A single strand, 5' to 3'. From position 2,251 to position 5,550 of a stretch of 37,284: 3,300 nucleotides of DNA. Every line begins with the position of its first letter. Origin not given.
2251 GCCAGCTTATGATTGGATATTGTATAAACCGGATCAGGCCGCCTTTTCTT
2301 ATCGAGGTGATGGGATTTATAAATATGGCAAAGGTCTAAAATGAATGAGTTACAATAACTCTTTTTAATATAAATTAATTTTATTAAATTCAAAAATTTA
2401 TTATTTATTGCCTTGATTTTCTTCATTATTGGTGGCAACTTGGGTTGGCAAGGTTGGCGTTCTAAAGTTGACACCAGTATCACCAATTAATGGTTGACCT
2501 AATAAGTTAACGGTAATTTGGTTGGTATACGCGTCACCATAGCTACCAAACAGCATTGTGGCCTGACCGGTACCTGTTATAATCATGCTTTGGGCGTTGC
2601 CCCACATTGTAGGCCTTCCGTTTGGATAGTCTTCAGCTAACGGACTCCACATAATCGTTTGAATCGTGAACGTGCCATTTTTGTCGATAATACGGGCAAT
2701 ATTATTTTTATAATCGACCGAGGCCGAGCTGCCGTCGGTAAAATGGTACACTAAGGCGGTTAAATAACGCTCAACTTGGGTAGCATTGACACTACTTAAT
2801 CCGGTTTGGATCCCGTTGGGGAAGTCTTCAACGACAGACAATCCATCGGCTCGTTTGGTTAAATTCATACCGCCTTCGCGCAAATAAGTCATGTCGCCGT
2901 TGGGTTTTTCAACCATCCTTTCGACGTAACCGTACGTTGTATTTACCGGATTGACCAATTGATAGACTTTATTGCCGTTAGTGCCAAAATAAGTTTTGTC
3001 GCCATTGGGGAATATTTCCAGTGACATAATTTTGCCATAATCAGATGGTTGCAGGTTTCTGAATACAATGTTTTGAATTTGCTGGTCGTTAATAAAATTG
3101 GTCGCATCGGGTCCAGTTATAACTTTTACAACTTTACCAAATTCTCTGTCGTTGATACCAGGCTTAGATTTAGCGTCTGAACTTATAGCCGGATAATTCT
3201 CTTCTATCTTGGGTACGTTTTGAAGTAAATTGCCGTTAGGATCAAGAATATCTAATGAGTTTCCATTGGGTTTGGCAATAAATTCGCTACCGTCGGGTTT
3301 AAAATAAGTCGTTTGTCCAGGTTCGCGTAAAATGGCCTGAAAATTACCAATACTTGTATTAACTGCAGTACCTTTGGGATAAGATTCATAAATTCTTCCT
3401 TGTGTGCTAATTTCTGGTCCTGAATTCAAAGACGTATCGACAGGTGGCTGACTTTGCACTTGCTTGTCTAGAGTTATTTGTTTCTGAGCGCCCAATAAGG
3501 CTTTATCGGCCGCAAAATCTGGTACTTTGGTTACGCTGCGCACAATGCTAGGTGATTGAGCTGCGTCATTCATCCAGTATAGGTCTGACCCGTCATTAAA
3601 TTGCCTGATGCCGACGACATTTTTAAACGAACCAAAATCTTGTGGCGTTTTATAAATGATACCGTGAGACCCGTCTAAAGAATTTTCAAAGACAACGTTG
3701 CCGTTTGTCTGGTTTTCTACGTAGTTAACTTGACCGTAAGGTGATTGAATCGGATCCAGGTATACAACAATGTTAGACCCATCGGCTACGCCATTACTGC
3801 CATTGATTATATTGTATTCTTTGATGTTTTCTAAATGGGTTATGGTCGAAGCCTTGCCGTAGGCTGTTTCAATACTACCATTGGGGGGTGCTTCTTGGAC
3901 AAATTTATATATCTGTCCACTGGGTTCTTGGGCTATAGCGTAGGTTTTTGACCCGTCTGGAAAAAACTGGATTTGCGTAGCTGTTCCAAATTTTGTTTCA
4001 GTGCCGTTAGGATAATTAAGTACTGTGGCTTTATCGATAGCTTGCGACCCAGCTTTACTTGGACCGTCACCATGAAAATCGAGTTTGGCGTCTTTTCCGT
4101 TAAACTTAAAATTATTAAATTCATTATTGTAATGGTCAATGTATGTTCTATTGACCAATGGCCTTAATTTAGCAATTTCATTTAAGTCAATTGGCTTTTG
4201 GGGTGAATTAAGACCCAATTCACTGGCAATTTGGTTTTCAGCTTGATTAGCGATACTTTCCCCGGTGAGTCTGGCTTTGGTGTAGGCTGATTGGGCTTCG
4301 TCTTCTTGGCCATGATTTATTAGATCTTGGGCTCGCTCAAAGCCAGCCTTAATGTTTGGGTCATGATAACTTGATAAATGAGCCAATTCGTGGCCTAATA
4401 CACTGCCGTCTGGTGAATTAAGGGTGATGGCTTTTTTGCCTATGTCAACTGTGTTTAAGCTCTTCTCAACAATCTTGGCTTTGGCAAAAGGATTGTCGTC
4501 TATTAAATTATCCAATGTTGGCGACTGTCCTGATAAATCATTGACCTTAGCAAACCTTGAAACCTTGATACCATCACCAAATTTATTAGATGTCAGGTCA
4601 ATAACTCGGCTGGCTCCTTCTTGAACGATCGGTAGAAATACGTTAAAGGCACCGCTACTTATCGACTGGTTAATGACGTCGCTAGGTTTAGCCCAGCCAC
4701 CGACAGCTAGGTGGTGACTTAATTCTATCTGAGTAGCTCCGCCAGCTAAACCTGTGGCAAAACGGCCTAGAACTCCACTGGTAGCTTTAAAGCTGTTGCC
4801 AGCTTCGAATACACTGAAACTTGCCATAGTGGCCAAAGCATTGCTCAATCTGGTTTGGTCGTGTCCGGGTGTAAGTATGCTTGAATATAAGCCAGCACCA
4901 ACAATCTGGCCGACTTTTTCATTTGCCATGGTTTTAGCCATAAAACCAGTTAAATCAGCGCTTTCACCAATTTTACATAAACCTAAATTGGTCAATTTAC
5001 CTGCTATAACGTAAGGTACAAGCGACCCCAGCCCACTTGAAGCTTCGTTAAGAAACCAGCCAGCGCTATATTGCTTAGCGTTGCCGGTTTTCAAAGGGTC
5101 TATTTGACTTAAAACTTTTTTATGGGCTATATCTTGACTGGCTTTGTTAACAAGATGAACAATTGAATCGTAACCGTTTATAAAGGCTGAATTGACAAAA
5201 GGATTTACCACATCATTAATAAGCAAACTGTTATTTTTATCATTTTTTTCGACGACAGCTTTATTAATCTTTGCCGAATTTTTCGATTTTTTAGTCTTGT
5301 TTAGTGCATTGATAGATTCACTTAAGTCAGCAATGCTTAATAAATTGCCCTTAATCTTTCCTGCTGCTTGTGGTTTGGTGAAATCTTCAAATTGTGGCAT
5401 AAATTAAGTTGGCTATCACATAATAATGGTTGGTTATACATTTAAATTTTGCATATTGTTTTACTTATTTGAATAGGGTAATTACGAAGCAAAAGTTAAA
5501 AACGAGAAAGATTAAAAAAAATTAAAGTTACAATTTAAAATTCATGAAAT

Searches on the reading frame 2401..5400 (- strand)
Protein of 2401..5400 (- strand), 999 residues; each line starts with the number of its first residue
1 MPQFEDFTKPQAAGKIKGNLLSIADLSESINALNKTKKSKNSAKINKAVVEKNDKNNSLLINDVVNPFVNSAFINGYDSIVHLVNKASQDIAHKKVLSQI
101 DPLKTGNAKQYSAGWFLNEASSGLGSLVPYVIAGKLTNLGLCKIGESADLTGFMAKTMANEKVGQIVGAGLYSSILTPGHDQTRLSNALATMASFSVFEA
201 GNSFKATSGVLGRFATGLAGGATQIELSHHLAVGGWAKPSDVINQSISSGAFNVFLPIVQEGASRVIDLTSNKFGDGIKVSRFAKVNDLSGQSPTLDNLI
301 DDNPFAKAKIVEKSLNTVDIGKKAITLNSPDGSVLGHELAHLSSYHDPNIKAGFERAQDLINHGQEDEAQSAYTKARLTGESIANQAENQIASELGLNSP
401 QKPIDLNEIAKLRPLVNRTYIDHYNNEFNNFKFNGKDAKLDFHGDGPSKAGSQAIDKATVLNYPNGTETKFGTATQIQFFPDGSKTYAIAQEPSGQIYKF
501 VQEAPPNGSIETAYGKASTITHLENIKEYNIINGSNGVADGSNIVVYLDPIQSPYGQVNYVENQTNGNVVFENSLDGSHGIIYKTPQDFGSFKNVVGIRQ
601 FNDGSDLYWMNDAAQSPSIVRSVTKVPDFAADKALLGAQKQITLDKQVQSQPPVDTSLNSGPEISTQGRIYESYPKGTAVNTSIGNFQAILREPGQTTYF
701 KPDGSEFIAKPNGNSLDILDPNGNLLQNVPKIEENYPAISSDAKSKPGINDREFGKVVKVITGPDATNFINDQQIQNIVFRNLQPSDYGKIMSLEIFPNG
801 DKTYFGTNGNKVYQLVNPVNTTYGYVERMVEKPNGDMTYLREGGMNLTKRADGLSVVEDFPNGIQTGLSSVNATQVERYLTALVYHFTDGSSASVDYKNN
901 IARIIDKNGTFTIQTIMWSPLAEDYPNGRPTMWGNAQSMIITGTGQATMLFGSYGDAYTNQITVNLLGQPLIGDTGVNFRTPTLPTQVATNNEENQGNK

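Call 4: search_protein_families(library=pfam, proteins=[window:2401-5400:-], max_evalue=1)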
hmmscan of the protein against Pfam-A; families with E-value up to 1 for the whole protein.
window:2401-5400:- (999 aa): 0 families

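Call 5: search_protein_families(library=ncbifam, proteins=[window:2401-5400:-], max_evalue=1)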
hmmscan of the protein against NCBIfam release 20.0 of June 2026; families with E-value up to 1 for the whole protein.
window:2401-5400:- (999 aa): 0 families

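Call 6: search_solved_structures(query=window:2401-5400:-, max_evalue=1)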
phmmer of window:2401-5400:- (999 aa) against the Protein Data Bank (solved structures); distinct sequences matched with E-value up to 1: 10.
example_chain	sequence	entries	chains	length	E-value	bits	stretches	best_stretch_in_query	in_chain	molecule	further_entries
3bod_A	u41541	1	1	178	0.084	14.1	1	895-964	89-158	Neurexin-1-alpha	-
2wqz_C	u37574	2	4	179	0.085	14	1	895-964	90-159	NEUREXIN-1-BETA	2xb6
3vkf_C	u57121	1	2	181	0.086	14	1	895-964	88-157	Neurexin-1-beta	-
1c4r_A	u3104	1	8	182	0.087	14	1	895-964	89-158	NEUREXIN-I BETA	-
5z8y_B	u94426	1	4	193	0.097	13.9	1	895-964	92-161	Neurexin-1-beta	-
3b3q_E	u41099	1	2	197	0.1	13.8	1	895-964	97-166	NRXN1 protein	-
2r1d_A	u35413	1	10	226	0.12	13.6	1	895-964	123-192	Neurexin-1-beta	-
3biw_E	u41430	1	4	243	0.13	13.4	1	895-964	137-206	Neurexin-1-beta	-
3asi_A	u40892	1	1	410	0.29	12.3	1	895-964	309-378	Neurexin-1-alpha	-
3bop_A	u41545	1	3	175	0.51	11.5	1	895-967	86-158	beta-Neurexin 2D4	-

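Call 7: find_homologous_proteins(query=window:2401-5400:-)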
Query window:2401-5400:- (999 aa): 6 proteins with E <= 0.001 among 8000 candidates.
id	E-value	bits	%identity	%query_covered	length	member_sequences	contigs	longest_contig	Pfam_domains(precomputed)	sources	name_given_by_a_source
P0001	0.0e+0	2234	100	100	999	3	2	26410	-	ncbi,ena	-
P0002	0.0e+0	1118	54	95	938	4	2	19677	-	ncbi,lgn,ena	-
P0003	2.7e-34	137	30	37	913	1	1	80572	PF01743.27,PF12627.13,PF01966.29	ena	-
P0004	5.2e-31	126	30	39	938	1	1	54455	PF01743.27,PF12627.13,PF01966.29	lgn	-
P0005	1.4e-25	108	27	38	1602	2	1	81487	-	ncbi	-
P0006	4.3e-23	100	28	29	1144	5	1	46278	PF02922.25,PF00128.32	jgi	jgi:isoamylase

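Call 8: find_encoding_contigs(protein=P0002, flank=10000, max_places=6)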
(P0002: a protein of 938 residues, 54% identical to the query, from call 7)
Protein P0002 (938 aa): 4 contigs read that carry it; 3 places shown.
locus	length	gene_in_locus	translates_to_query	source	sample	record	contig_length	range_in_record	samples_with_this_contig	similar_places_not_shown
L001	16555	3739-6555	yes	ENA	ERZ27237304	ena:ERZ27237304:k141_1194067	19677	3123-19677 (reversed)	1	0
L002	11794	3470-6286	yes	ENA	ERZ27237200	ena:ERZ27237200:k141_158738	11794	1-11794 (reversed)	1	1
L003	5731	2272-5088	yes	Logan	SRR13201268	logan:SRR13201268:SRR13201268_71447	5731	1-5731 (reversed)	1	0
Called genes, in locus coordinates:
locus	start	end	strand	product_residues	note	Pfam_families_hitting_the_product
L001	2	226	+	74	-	?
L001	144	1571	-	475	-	PF21162:ETFQO_UQ-bd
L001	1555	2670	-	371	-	PF01012:ETF, PF00766:ETF_alpha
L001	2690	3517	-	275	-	PF01012:ETF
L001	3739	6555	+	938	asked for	-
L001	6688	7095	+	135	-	PF01242:PTPS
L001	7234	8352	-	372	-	PF02595:Gly_kinase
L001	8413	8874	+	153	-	-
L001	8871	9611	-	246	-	-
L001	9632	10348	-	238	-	-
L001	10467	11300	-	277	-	PF00089:Trypsin (weak), PF13365:Trypsin_2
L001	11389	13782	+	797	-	PF00488:MutS_V, PF01713:Smr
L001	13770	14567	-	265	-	PF00378:ECH_1, PF16113:ECH_2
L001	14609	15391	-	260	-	PF00378:ECH_1, PF16113:ECH_2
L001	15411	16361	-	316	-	PF00378:ECH_1, PF16113:ECH_2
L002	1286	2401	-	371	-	PF01012:ETF, PF00766:ETF_alpha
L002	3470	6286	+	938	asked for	-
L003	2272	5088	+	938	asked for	-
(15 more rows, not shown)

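Call 9: find_encoding_contigs(protein=P0001, flank=10000, max_places=6)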
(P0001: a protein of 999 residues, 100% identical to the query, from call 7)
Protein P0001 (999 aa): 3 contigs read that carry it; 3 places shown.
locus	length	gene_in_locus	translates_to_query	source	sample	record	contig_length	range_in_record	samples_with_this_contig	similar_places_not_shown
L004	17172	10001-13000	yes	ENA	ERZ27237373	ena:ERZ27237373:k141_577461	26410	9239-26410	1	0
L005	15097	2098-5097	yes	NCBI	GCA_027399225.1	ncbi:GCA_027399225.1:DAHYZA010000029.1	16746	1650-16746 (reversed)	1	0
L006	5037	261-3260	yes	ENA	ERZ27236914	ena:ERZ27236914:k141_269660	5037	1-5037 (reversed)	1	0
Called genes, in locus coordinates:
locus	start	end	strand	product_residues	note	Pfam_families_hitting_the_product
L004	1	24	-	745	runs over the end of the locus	PF05227:CHASE3, PF00989:PAS, PF08448:PAS_4 (weak), PF13426:PAS_9, PF08447:PAS_3, PF13426:PAS_9, PF00512:HisKA, PF02518:HATPase_c, +2 more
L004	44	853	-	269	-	-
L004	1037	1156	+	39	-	-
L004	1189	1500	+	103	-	-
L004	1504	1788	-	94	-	PF00708:Acylphosphatase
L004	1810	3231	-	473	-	PF01494:FAD_binding_3, PF07992:Pyr_redox_2 (faint)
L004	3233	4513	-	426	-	PF00266:Aminotran_5, PF22580:KYNU_C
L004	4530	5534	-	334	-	PF04909:Amidohydro_2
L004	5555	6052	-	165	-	PF06052:3-HAO, PF07883:Cupin_2 (weak)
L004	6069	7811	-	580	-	PF21162:ETFQO_UQ-bd, PF05187:Fer4_ETF_QO (weak)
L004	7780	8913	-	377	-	PF01012:ETF, PF00766:ETF_alpha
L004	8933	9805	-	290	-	PF01012:ETF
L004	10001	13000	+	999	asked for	-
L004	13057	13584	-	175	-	-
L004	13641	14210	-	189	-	-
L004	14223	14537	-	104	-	-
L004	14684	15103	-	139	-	-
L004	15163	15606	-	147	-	-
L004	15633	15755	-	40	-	-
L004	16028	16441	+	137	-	PF01242:PTPS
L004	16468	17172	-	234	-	?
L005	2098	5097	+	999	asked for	-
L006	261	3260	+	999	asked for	-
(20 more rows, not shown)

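Call 21: search_protein_families(library=pfam, proteins=[P0005], max_evalue=0.01)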
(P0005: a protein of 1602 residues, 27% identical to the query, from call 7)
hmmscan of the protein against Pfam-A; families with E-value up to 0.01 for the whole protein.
P0005 (1602 aa): 1 family
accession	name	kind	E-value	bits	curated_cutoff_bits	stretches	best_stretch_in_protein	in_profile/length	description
PF01966.28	HD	-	0.00016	22.3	22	1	1175-1257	4-90/116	HD domain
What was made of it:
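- The N-terminal module occurs with different C-termini across the family (calls 7, 21).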

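Call 22: search_protein_families(library=padloc, proteins=[L004:15163-15606:-, window:2401-5400:-], max_evalue=1)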
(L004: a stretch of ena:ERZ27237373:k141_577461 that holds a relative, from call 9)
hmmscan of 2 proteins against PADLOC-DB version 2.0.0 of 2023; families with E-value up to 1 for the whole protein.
L004:15163-15606:- (147 aa): 0 families

window:2401-5400:- (999 aa): 0 families

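Call 23: search_protein_families(library=phrogs, proteins=[L004:15163-15606:-, window:2401-5400:-], max_evalue=1)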
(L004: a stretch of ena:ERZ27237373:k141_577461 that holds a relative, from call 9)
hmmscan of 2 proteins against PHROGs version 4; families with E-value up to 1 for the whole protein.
L004:15163-15606:- (147 aa): 0 families

window:2401-5400:- (999 aa): 0 families

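Call 54: predict_structure(alignment_id=A3)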
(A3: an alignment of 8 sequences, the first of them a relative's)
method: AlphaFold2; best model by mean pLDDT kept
length: 999 residues; sequences in the alignment: 8
mean_pLDDT: 52.4   pTM: 0.36
mean pLDDT of the five models: 52.4, 52.2, 50.1, 50.1, 49.4
residues with pLDDT >= 90: 4; 70-90: 233; 50-70: 304; < 50: 458
segments of 3 or more residues with pLDDT < 50: 1-59, 82-84, 87-97, 206-208, 399-403, 413-418, 437-441, 443-458, 552-558, 571-684, 686-695, 731-763, 807-828, 840-850, 853-889, 891-907, 909-999
pLDDT, mean of each block of 10 residues (from residue 1): 25 24 29 29 27 37 59 55 48 43 58 56 60 64 66 68 68 62 67 70 52 67 73 72 67 63 56 63 77 84 81 67 73 80 76 81 83 81 78 67 51 48 69 55 36 40 76 82 82 74 85 84 82 75 71 45 58 40 29 32 36 28 25 24 25 29 24 29 45 54 67 66 68 30 28 40 53 65 56 67 50 29 40 56 44 41 29 32 39 43 47 32 27 32 31 28 30 28 25 28
secondary structure, 60 per line:
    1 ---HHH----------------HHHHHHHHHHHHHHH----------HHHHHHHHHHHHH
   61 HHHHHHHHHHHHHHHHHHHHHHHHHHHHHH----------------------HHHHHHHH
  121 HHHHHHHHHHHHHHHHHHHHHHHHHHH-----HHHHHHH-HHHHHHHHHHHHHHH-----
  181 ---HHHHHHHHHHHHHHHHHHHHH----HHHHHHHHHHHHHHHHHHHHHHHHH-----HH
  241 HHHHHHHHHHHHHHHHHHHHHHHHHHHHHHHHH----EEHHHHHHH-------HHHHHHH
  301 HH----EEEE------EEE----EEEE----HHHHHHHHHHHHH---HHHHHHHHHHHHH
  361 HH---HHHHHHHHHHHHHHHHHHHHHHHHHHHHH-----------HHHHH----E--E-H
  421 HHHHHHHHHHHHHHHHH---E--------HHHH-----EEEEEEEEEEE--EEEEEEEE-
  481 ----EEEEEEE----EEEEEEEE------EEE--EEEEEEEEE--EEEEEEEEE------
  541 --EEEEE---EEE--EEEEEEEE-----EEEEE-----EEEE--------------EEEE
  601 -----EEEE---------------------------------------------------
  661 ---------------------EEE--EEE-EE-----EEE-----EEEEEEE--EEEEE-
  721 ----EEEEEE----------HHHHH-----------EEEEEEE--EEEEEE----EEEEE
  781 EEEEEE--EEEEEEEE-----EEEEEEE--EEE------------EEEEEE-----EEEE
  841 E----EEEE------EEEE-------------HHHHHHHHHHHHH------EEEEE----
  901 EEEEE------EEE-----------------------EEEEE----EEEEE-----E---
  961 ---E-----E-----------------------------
elements in order (helices of 4 or more, strands of 3 or more residues): H23-37 H48-90 H113-147 H153-159 H161-175 H184-204 H209-233 H239-273 H280-286 H294-302 E307-310 E317-319 E324-327 H332-344 H348-362 H366-394 H406-410 H420-437 H450-453 E459-469 E472-479 E485-491 E496-503 E510-512 E515-523 E526-534 E543-547 E551-553 E556-563 E569-573 E579-582 E597-600 E606-609 E682-684 E687-689 E698-700 E706-712 E715-719 E725-730 H741-745 E757-763 E766-771 E776-786 E789-796 E802-808 E811-813 E826-831 E837-841 E846-849 E856-859 H873-885 E892-896 E901-905 E912-914 E938-942 E947-951
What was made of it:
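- On Zincin (gluzincin-type) metallopeptidase: The motif lies in predicted helix 332-344 (call 54).
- The AlphaFold2 model gives strands, then the HExxH helix, then Glu-bearing helices, at pLDDT 67-84 (call 54). The structure model is poor overall (mean pLDDT 52, call 54).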

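Call 58: fold_search(model_id=the predicted structure, library=pdb)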
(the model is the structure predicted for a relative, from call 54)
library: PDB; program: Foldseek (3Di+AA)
matches with E <= 10: 590; with E <= 0.001: 2
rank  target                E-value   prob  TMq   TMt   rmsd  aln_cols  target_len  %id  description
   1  7mq8_LT               7.5e-04  0.51  0.07  0.08  24.4       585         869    8  Cryo-EM structure of the human SSU processome, state pre-A1 (released 2021-09-22)
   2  4bxr_A                9.2e-04  0.95  0.05  0.19  26.4       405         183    9  Structure of the wild-type TCP10 domain of Danio rerio CPAP in complex with a peptide of Danio rerio STIL (released 2013-09-25)
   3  8g2z_0U               1.1e-03  0.44  0.07  0.10  26.7       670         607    9  48-nm doublet microtubule from Tetrahymena thermophila strain CU428 (released 2023-06-14)
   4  6lqs_BE               1.2e-03  0.41  0.06  0.07  24.7       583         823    8  Cryo-EM structure of 90S small subunit preribosomes in transition states (State D) (released 2020-09-16)
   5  6ske_A                1.4e-03  0.54  0.08  0.05  21.2       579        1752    8  Teneurin 2 in complex with Latrophilin 2 Lec domain (released 2020-02-12)
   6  5wyj_BE               1.7e-03  0.51  0.07  0.08  27.7       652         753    9  Cryo-EM structure of the 90S small subunit pre-ribosome (Dhr1-depleted, Enp1-TAP, state 1) (released 2017-03-29)
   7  4bxp                  1.7e-03  1.00  0.08  0.36  14.2       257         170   12  Structure of the wild-type TCP10 domain of Danio rerio CPAP (released 2013-09-25)
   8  6fb3_A                1.7e-03  0.57  0.08  0.05  21.2       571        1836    8  Teneurin 2 Partial Extracellular Domain (released 2018-03-28)
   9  6ke6_BE               2.3e-03  0.60  0.07  0.08  27.4       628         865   10  3.4 angstrom cryo-EM structure of yeast 90S small subunit preribosome (released 2020-08-05)
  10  8qh5_B                2.3e-03  0.21  0.06  0.05  31.4       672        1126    8  CryoEM structure of UVSSA(VHS)-CSA-DDB1-DDA1 (released 2024-08-14)
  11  7ung_e                2.7e-03  0.47  0.07  0.10  25.0       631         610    7  48-nm repeat of the human respiratory doublet microtubule (released 2022-10-05)
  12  9e2g_2C               4.2e-03  0.41  0.08  0.12  26.0       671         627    8  Cryo-EM structure of 48 nm repeat of microtubule doublet from T. brucei flagellum (released 2025-03-12)
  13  4bxr_B                4.4e-03  0.99  0.07  0.29  25.9       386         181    8  Structure of the wild-type TCP10 domain of Danio rerio CPAP in complex with a peptide of Danio rerio STIL (released 2013-09-25)
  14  8zsw                  4.4e-03  0.18  0.06  0.05  31.2       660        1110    7  Crystal Structure of Human DDB1, a Component of the E3 Ubiquitin Ligase Complex (released 2025-06-11)
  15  9e78_0L               5.4e-03  0.35  0.07  0.09  23.7       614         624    8  48-nm repeat of the Leishmania tarentolae doublet microtubule (released 2025-03-12)
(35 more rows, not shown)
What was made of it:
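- Closest known: Rhs / YD-repeat toxin-immunity loci. Same: The big protein's C-terminus is built of beta-hairpins and gives weak Foldseek hits to the teneurin YD shell and to CPAP TCP10 (G-box) sheets (call 58).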
